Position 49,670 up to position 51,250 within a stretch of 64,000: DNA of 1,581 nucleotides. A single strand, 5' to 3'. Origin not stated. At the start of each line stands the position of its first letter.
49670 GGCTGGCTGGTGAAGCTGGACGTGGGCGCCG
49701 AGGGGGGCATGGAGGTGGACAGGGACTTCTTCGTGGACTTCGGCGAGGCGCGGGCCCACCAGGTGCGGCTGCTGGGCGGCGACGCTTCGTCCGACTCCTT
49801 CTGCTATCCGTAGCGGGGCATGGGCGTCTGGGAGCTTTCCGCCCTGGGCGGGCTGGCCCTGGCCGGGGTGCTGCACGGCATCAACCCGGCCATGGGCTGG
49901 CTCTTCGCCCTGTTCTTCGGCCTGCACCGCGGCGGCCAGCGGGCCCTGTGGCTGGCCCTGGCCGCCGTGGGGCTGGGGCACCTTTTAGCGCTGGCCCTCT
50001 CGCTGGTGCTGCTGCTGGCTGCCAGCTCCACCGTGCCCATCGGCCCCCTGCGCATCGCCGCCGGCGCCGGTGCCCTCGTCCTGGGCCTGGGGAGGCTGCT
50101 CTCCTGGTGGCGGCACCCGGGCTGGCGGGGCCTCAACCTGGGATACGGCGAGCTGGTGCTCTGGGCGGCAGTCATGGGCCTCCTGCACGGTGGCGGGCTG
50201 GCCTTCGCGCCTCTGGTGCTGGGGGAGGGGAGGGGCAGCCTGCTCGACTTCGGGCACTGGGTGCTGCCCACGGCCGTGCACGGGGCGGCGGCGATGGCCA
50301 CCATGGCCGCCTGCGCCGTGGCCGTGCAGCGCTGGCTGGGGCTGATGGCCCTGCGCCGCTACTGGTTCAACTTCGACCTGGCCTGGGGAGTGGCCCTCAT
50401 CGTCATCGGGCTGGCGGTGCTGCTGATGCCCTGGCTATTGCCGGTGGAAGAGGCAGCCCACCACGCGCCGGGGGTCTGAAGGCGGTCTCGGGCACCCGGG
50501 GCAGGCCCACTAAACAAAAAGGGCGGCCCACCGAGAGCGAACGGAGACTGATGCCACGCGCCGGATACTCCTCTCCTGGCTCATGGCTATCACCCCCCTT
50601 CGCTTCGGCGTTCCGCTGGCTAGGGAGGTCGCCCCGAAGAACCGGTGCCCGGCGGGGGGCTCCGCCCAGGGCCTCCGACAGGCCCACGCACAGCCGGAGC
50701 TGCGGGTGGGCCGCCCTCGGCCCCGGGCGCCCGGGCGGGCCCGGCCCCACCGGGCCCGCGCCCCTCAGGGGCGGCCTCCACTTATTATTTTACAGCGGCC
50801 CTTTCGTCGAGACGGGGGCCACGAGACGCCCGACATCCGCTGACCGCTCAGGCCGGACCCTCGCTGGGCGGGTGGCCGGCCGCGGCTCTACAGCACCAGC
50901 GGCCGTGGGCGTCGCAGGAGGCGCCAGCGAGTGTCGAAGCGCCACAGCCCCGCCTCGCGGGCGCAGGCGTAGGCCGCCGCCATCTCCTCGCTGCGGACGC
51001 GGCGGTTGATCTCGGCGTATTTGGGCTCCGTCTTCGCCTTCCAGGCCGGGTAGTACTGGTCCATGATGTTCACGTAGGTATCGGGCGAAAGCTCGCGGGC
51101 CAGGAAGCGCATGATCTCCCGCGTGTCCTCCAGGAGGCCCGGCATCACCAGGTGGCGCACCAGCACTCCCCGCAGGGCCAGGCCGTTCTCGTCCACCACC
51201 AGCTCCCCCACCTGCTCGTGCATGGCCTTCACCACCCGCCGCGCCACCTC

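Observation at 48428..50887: SBP56 (methanethiol-oxidase-like) gene coupled to a His-Gly-rich membrane protein, followed by about 400 nt of non-coding, GC-repetitive DNA with a weak terminator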

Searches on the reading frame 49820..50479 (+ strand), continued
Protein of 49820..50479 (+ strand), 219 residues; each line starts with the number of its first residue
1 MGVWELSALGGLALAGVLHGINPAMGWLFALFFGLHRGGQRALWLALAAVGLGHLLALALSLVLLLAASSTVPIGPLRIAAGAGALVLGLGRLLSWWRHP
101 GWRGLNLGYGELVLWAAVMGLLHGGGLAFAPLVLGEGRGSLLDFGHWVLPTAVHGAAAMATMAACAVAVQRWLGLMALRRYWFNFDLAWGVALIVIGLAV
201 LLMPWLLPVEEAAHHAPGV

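Call 35: find_encoding_contigs(protein=P0006, flank=3000, max_places=2)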
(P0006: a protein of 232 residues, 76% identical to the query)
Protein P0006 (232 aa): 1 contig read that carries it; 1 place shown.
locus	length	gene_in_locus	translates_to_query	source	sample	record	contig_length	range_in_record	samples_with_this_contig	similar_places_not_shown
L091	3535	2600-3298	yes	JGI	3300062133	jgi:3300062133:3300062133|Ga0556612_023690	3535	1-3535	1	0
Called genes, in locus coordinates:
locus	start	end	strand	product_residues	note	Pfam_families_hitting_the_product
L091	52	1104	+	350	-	PF08240:ADH_N, PF01262:AlaDh_PNT_C (weak), PF00107:ADH_zinc_N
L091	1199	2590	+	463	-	PF05694:SBP56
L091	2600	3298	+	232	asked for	-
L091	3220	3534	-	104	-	?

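Call 36: find_encoding_contigs(protein=P0001, flank=10000, max_places=3)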
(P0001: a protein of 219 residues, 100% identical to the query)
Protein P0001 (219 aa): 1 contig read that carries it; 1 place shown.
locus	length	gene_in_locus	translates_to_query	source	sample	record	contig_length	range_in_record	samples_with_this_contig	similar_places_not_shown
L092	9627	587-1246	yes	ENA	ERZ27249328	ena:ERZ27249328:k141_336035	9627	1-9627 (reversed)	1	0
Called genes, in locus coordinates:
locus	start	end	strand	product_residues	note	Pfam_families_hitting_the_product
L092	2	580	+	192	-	?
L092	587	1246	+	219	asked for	-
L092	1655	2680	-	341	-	PF04055:Radical_SAM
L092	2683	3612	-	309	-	PF22082:TtuA_LIM_N, PF01171:ATP_bind_3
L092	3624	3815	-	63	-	PF02597:ThiS (weak)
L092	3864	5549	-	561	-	PF02776:TPP_enzyme_N, PF00205:TPP_enzyme_M, PF02775:TPP_enzyme_C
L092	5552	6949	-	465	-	PF00171:Aldedh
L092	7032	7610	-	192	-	PF10604:Polyketide_cyc2 (weak), PF06240:COXG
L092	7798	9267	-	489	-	PF13336:AcetylCoA_hyd_C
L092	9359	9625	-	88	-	?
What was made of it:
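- Checked: A near-identical contig has the same gene calls (call 36).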

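Call 44: search_protein_representatives(alignment_id=A1)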
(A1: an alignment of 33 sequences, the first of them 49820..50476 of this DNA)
Query: 33 sequences, 209 profile positions. Proteins with E-value up to 0.001 (for the whole library): 2891; up to 1e-10: 1801; up to 1e-30: 303. The best 150 are listed.
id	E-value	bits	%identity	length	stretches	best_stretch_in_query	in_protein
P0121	2.0e-73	263.1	-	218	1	4-208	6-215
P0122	3.0e-71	256.0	-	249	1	5-207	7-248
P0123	3.5e-71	255.8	-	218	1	4-207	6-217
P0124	3.6e-71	255.8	-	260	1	1-208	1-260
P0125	6.3e-71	255.0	-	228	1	4-206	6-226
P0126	2.3e-69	249.9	-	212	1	3-208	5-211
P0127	5.2e-69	248.7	-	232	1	6-206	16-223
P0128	2.8e-68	246.3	-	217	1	4-207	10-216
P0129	6.5e-68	245.1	-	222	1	1-207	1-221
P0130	7.3e-68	245.0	-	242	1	4-206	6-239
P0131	1.9e-67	243.6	-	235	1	4-208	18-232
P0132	4.1e-67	242.5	-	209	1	4-208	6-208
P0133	4.4e-67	242.4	-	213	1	3-207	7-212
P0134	1.0e-66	241.2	-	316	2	1-137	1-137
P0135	1.4e-66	240.8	-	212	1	8-207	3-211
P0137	2.1e-66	240.2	-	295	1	6-205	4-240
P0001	1.3e-59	218.0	-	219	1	5-208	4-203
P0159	2.8e-58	213.6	-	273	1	4-207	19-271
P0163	6.1e-57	209.3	-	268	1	3-206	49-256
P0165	9.2e-57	208.7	-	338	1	1-205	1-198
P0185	1.0e-50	188.9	-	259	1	3-140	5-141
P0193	1.6e-49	185.1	-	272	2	37-208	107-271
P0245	2.9e-44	167.9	-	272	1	1-159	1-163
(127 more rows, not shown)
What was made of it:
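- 49820..50479 (+): 219-aa six-helix membrane protein of an unnamed family. It is predicted to be a His-lined metal permease or insertase that serves SBP56. The family has 2,891 50%-identity clusters at E<=1e-3 (call 44).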

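Call 46: search_solved_structures(query=A1, max_evalue=10)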
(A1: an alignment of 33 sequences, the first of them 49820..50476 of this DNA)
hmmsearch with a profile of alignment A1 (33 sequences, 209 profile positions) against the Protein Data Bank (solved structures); distinct sequences matched with E-value up to 10: 0.
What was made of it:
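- Tried and rejected: A PDB sequence-profile search gave no hit at E<=10 (call 46).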

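Call 55: search_dna_similar(query=window:49820-50476:+, collection=plasmids, mode=protein, max_evalue=0.001, max_rows=25)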
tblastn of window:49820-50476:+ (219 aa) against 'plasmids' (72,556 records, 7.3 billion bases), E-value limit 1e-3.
No match.
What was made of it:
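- Tried and rejected: tblastn of the membrane protein against plasmids returned 'no match' (call 55).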

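Call 57: fold_search(model_id=the predicted structure, library=pdb)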
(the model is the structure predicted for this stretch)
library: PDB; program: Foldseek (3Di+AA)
matches with E <= 10: 141; with E <= 0.001: 0
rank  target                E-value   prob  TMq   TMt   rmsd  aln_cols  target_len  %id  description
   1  6rw3_B                4.9e-01  0.63  0.35  0.22   8.6       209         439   13  The molecular basis for sugar import in malaria parasites. (released 2020-01-29)
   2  5vkv_MODEL_1_A        5.6e-01  0.63  0.45  0.44   9.6       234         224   20  Solution NMR structure of the membrane electron transporter CcdA (released 2018-01-31)
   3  9ugy                  5.9e-01  0.69  0.37  0.23   8.9       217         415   16  Cryo-EM Structure of G6PT1 bound with GlcN6P (released 2026-01-07)
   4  6n3i                  6.2e-01  0.57  0.37  0.21   9.3       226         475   16  Crystal structure of a double Trp XylE mutants (G58W/L315W) (released 2019-03-27)
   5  9m0s                  7.1e-01  0.47  0.36  0.23  13.1       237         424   14  Acetyl-CoA-bound SLC33A1 in a cytoplasm-facing conformation (released 2025-04-23)
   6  9udv_A                7.1e-01  0.35  0.31  0.21   9.3       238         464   12  Cryo-EM structure of the human G6P transporter SLC37A2 in the presence of G6P with an asymmetric conformation. (released 2025-11-05)
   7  9ucm_A                9.0e-01  0.30  0.31  0.19  10.4       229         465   13  Cryo-EM structure of the human G6P transporter SLC37A2 in the apo state with a symmetric ER luminal-open conformation. (released 2025-11-05)
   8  9ugx                  1.0e+00  0.54  0.39  0.24   8.5       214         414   15  Cryo-EM Structure of G6PT1-apo monomer in pi buffer (released 2026-01-07)
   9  9w1p_A                1.1e+00  0.57  0.41  0.26   8.7       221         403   19  G6P-bound human SLC37A4 lateral dimer (released 2025-11-19)
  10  9ugu                  1.1e+00  0.51  0.34  0.22   9.5       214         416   15  Cryo-EM Structure of Apo-G6PT1 (released 2026-01-07)
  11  9l0b_A                1.2e+00  0.38  0.36  0.23  10.0       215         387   17  structure of MCT2-embigin complex (released 2025-12-24)
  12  8q3v_C                1.2e+00  0.18  0.28  0.25  21.2       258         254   16  Cryo-EM structure of the methanogenic Na+ translocating N5-methyl-H4MPT:CoM methyltransferase complex (released 2024-07-10)
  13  9d7v                  1.2e+00  0.35  0.36  0.14   8.8       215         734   20  The spd-bound structure (released 2025-06-25)
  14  7wn0_A                1.2e+00  0.30  0.32  0.22  10.0       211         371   13  Structure of PfENT1(Y190A) in complex with nanobody 19 (released 2023-02-01)
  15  9ll0                  1.4e+00  0.35  0.33  0.22   9.0       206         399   14  Cryo-EM structure of G6PT1 in complex with Glucose-6-phosphate (released 2025-12-31)
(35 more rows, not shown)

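Call 58: list_cluster_members(proteins=[P0012, P0013, P0054, P0116, P0002, P0005])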
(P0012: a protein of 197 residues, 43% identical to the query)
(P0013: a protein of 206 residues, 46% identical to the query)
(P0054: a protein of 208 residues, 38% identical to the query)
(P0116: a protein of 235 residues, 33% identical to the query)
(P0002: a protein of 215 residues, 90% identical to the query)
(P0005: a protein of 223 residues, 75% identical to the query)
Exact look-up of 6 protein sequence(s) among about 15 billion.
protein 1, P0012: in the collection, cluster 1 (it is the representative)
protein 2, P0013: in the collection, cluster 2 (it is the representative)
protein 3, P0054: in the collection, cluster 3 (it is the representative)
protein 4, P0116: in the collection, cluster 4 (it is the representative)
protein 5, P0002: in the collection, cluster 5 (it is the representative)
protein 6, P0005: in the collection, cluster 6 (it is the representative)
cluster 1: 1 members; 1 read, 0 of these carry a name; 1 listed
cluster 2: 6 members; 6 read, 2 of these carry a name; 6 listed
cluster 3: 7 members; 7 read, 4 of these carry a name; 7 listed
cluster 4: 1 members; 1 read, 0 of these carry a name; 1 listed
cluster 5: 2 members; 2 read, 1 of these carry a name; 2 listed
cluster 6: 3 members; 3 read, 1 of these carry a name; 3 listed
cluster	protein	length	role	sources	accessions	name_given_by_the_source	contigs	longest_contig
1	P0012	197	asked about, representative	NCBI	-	-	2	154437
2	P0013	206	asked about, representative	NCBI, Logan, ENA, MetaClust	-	\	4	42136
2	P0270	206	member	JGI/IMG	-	hypothetical protein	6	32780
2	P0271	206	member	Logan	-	-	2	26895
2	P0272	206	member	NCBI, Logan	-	-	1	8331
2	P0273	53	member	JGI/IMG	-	-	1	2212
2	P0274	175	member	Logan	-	-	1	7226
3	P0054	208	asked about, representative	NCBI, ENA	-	-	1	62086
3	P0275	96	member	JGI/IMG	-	hypothetical protein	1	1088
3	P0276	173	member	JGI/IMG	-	hypothetical protein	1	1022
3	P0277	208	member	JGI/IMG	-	hypothetical protein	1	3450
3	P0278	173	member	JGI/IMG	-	hypothetical protein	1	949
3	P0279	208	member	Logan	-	-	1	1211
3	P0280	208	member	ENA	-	-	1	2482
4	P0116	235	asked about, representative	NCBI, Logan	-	-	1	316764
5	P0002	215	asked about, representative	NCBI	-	-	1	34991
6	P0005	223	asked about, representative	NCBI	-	-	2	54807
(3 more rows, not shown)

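Call 99: search_protein_families(library=pfam, proteins=[P0134, P0137, P0165, P0159, P0163, P0193, P0245, P0124, P0185], max_evalue=0.01)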
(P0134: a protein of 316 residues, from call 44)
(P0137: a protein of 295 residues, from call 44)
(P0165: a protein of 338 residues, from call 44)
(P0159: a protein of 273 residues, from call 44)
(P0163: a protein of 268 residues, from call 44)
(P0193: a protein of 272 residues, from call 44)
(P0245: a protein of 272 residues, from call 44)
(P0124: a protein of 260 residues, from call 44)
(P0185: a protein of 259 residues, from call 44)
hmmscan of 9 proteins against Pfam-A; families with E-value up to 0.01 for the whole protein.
P0134 (316 aa): 0 families

P0137 (295 aa): 3 families
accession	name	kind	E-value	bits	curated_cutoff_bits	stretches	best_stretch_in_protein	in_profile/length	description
PF22421.1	SYY_C-terminal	-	1.6e-15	57.2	27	1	232-290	24-82/83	Tyrosine--tRNA ligase SYY-like C-terminal domain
PF01479.30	S4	-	0.00027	21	22.8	1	233-263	7-37/48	S4 domain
PF04087.19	DUF389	-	0.0046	17.4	23.9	1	18-92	4-54/137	Domain of unknown function (DUF389)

P0165 (338 aa): 0 families

P0159 (273 aa): 0 families

P0163 (268 aa): 0 families

P0193 (272 aa): 0 families

P0245 (272 aa): 0 families

P0124 (260 aa): 0 families

P0185 (259 aa): 0 families

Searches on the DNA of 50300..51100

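Call 4: search_rna_families(source=window, start=50300, end=51100, threshold=evalue, max_evalue=10, show_alignments=3)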
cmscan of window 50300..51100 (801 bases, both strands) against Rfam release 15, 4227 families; matches with E-value up to 10: 1.
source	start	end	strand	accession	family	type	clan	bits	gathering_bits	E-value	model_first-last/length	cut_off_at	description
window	50384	50410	-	RF01276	sR53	Gene; snRNA; snoRNA; CD-box;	-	15.5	49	0.54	1-60/60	no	Small nucleolar RNA sR53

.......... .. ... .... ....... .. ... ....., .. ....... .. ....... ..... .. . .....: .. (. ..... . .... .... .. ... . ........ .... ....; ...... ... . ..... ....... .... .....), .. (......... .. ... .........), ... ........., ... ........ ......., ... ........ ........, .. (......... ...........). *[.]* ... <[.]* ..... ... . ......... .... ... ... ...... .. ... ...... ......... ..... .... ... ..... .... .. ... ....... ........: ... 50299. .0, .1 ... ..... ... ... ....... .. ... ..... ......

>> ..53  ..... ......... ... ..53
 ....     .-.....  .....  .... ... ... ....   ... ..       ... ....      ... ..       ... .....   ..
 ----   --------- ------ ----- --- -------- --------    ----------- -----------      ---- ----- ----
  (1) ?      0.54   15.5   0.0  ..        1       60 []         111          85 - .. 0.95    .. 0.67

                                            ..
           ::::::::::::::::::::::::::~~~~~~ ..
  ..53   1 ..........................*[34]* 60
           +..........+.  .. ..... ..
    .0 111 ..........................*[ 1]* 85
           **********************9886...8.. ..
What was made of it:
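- On Any Rfam family (intergenic 50480-50887): In 50300-51100 at E<=10 there is only a chance sR53 fragment (call 4).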
